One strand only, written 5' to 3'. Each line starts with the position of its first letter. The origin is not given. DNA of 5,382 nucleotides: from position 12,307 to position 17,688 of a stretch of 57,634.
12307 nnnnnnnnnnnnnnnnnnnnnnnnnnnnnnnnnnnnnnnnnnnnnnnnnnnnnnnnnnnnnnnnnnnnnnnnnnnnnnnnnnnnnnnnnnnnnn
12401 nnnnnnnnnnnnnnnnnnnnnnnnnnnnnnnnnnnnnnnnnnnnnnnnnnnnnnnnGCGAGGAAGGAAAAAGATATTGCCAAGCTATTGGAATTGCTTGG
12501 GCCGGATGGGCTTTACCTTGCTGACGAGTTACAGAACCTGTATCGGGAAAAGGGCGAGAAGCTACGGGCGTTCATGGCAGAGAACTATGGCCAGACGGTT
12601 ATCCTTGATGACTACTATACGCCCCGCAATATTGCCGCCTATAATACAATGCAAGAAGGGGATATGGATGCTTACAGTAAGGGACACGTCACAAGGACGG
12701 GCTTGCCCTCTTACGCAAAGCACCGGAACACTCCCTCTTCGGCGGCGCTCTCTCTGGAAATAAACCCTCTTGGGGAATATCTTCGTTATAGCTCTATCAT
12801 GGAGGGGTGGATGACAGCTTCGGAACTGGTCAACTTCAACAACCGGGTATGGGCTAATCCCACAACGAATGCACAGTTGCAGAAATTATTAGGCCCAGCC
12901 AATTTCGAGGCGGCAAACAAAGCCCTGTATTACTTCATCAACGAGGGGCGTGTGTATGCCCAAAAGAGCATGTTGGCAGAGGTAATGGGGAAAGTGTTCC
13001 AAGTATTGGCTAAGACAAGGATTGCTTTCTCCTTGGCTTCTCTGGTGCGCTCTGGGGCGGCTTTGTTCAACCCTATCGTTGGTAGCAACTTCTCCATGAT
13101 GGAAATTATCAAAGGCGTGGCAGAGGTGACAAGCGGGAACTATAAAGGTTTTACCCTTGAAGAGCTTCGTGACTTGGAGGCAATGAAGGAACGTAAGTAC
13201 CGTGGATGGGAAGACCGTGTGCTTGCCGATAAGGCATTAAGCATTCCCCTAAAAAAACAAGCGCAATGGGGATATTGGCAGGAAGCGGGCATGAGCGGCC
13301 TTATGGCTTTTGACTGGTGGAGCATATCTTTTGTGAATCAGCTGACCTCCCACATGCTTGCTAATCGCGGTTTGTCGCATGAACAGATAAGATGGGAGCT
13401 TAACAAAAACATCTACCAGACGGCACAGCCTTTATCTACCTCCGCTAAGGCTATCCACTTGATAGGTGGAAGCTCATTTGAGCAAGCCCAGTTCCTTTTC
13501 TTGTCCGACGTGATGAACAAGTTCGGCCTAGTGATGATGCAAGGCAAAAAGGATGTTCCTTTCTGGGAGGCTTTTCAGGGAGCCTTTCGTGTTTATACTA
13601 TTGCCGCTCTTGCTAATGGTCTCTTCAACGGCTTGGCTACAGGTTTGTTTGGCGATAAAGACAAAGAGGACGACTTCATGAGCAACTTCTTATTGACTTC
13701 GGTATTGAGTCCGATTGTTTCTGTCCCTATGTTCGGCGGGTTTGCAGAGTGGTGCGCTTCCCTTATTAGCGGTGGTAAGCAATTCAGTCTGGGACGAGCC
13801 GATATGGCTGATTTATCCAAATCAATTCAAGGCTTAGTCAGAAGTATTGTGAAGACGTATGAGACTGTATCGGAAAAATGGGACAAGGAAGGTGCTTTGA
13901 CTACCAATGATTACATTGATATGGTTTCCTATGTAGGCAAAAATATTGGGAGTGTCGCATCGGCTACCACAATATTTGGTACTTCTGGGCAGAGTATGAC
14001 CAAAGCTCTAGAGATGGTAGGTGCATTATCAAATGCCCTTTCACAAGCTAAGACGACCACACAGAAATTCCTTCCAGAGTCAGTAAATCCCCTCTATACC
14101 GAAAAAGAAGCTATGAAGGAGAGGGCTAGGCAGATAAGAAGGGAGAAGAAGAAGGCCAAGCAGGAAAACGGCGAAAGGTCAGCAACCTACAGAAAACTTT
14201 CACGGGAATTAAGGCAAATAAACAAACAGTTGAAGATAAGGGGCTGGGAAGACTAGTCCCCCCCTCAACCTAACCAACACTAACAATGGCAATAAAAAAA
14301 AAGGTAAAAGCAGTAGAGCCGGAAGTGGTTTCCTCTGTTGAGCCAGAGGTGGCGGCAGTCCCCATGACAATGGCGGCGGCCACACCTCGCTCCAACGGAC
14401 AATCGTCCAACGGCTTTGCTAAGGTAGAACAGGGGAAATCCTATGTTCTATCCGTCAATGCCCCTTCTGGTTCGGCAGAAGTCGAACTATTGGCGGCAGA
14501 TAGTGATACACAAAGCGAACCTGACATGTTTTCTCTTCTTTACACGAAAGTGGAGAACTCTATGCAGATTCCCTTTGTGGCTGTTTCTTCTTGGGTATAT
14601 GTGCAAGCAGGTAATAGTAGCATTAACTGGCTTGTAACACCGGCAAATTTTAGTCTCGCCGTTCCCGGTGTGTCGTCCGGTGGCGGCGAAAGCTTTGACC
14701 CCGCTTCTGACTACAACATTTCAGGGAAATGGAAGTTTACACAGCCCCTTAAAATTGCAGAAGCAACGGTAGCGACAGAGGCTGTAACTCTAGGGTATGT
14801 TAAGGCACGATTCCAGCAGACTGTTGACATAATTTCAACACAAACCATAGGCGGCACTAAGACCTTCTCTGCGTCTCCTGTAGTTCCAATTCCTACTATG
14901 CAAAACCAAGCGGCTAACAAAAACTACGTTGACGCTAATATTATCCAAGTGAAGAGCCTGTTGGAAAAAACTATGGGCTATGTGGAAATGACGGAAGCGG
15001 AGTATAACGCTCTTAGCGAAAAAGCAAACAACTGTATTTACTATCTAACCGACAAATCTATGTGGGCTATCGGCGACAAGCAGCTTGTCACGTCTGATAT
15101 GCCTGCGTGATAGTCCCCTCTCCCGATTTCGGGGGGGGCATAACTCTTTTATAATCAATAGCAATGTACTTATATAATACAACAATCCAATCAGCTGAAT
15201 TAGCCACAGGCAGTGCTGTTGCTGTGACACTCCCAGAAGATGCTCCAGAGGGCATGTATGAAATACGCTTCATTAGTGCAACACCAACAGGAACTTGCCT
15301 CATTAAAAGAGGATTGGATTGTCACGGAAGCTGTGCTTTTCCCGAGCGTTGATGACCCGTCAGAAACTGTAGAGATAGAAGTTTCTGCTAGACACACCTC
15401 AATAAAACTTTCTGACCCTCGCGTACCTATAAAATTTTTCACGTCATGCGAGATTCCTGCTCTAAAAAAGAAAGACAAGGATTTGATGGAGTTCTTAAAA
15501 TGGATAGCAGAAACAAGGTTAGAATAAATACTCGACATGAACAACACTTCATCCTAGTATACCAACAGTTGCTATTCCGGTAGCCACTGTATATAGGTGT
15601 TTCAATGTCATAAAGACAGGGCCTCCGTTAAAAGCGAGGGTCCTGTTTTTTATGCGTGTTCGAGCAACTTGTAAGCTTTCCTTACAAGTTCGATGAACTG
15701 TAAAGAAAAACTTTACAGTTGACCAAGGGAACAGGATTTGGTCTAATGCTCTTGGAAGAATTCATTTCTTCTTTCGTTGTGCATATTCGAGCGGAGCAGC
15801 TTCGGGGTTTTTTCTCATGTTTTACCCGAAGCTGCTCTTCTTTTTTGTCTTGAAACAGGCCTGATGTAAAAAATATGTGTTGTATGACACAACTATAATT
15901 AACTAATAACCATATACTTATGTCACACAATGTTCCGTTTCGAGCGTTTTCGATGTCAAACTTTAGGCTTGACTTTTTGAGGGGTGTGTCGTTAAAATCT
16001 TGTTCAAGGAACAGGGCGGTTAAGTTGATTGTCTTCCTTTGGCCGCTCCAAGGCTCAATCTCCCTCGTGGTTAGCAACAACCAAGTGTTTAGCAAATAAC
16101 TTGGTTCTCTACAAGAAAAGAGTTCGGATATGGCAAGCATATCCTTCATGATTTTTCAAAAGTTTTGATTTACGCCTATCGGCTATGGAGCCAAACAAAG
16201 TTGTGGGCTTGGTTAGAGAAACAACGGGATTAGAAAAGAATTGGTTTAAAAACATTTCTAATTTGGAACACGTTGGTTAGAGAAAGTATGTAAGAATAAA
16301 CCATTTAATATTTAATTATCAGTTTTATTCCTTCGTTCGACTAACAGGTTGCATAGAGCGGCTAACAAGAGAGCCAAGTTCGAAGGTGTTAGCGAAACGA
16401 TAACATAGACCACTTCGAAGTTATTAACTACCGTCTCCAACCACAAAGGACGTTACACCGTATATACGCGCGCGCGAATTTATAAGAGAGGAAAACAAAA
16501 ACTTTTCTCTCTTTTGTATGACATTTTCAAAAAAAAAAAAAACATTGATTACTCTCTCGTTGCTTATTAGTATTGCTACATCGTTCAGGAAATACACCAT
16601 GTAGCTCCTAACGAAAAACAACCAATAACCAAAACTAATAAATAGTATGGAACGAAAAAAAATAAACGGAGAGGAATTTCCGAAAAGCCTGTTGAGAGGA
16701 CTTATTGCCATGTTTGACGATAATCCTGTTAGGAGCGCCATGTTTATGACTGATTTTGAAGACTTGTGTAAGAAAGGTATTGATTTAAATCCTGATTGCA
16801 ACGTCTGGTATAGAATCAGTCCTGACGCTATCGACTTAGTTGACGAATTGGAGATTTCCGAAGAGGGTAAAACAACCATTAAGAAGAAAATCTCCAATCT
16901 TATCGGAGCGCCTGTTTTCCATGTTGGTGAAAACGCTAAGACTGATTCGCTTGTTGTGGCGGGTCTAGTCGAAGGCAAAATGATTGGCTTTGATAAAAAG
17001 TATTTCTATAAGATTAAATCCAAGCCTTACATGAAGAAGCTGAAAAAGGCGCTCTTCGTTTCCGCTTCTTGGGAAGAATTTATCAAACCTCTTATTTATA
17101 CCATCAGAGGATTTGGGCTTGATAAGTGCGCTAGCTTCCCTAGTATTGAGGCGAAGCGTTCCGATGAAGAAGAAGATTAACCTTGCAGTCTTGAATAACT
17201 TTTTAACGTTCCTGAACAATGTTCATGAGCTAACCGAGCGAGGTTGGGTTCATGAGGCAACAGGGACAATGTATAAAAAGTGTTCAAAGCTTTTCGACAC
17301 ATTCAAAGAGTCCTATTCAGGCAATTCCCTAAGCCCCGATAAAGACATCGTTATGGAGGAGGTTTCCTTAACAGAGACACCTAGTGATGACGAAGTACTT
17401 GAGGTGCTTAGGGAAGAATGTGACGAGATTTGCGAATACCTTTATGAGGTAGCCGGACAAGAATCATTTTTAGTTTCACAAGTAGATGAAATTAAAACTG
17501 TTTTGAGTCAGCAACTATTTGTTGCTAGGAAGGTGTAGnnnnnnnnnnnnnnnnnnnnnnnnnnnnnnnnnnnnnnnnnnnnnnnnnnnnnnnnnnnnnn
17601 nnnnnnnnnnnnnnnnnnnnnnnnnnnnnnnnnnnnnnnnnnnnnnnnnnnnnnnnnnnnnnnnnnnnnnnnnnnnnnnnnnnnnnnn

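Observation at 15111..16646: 1.5-kb gene-poor region between the tail-fibre gene and the next operon, packed with hairpins and repeats (candidate origin or structured-RNA locus)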

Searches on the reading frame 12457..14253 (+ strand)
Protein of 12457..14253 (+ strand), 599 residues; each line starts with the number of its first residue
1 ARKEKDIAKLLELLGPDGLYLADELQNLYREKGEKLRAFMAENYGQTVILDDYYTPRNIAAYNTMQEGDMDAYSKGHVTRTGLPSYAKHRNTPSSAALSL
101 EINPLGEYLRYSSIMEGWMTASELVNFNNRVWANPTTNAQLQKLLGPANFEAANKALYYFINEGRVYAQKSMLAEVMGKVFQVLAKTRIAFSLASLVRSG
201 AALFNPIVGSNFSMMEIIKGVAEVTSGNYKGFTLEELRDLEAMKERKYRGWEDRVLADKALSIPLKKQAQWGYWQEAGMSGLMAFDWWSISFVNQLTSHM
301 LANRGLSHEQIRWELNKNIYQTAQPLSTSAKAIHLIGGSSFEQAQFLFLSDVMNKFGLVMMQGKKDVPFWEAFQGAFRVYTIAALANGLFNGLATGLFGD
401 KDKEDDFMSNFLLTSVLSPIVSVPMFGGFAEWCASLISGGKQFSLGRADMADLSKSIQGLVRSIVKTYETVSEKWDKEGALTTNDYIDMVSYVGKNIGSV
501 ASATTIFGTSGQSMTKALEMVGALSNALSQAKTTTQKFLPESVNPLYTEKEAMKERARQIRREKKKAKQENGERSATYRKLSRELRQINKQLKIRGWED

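Call 41: find_homologous_proteins(query=window:12457-14253:+, max_evalue=0.00001)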
Query window:12457-14253:+ (599 aa): 5 proteins with E <= 0.00001 among 8000 candidates.
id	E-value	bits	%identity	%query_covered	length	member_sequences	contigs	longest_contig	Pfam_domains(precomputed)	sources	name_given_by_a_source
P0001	0.0e+0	1056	99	80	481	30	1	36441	-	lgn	-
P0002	0.0e+0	1033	97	80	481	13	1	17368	-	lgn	-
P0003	3.2e-260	883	86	76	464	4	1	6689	-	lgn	-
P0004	3.1e-157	543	91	45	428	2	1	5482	-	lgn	-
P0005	1.4e-58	217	98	18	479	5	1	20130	-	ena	-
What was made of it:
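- Tried and rejected: The homologue search with the C-terminus of the 2072-aa protein found only near-identical proteins (call 41).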

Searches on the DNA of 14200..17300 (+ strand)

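Call 6: search_dna_similar(query=window:14200-17300:+, collection=phages, mode=distant)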
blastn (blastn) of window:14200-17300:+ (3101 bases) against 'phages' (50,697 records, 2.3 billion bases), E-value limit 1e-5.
No match.

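Call 34: search_rna_families(source=window, start=15000, end=16800, threshold=evalue, max_evalue=10)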
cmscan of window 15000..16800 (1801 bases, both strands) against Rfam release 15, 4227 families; matches with E-value up to 10: 6.
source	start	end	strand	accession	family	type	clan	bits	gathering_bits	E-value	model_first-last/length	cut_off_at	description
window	16193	16273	+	RF00155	SNORA66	Gene; snRNA; snoRNA; HACA-box;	CL00038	20.7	45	1.1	1-133/133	no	Small nucleolar RNA SNORA66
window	15785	15846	+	RF00143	mir-6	Gene; miRNA;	CL00083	19.1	58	3.4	1-74/74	no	mir-6 microRNA precursor family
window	16524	16567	-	RF03608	mir-9440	Gene; miRNA;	-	18.3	80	1.5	1-67/67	no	mir-9440 microRNA precursor family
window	16708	16782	+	RF00530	snoMe28S-Cm2645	Gene; snRNA; snoRNA; CD-box;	CL00069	16.8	48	5.7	1-75/75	no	Small nucleolar RNA Me28S-Cm2645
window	16230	16257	-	RF01626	ceN30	Gene; snRNA; snoRNA; CD-box;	-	15.4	65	8.9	41-68/73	no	Caenorhabditis snoRNA ceN30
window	16521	16598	-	RF01977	HOTAIRM1_3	Gene; lncRNA;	-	12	37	8.4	1-59/59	no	HOX antisense intergenic RNA myeloid 1 conserved region 3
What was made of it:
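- On Described structured RNA family (Rfam 15): Best permissive hits have E about 1 to eukaryotic snoRNA/miRNA models (call 34).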

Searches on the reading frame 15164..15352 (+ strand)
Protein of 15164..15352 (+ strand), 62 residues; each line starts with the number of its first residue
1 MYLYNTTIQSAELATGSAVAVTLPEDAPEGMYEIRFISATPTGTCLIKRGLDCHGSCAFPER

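Call 13: search_protein_families(library=phrogs, proteins=[window:15164-15352:+], max_evalue=0.01)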
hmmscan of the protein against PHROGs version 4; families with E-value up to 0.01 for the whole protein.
window:15164-15352:+ (62 aa): 0 families

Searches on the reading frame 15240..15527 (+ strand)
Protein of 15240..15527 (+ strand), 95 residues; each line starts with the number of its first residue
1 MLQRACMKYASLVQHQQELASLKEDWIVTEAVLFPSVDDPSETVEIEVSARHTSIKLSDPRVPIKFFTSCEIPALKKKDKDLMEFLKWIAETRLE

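Call 10: search_protein_families(library=phrogs, proteins=[window:15240-15527:+], max_evalue=0.01)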
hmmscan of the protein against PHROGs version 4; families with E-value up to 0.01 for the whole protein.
window:15240-15527:+ (95 aa): 0 families

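Call 11: search_protein_families(library=pfam, proteins=[window:15240-15527:+], max_evalue=0.01)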
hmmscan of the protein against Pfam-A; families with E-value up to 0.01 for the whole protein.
window:15240-15527:+ (95 aa): 0 families

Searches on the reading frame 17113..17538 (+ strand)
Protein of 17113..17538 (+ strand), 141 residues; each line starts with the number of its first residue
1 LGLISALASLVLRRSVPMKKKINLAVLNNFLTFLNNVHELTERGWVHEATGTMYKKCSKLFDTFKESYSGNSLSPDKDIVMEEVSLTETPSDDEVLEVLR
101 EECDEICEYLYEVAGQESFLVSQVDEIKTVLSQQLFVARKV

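Call 10: search_protein_families(library=phrogs, proteins=[window:17113-17538:+], max_evalue=0.01)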
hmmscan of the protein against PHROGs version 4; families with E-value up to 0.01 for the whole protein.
window:17113-17538:+ (141 aa): 2 families
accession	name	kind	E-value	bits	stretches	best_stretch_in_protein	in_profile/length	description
phrog_858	-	transcription regulation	9.1e-05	23.9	1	47-136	42-123/129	starvation-inducible transcriptional regulator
phrog_402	-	unknown function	0.0026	18.7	1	83-102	33-52/58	-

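Call 11: search_protein_families(library=pfam, proteins=[window:17113-17538:+], max_evalue=0.01)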
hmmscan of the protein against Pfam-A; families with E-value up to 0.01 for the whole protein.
window:17113-17538:+ (141 aa): 1 family
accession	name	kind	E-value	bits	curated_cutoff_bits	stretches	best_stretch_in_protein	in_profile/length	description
PF19174.5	DUF5856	-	2.1e-06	29.1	34.6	1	47-134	10-90/94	Family of unknown function (DUF5856)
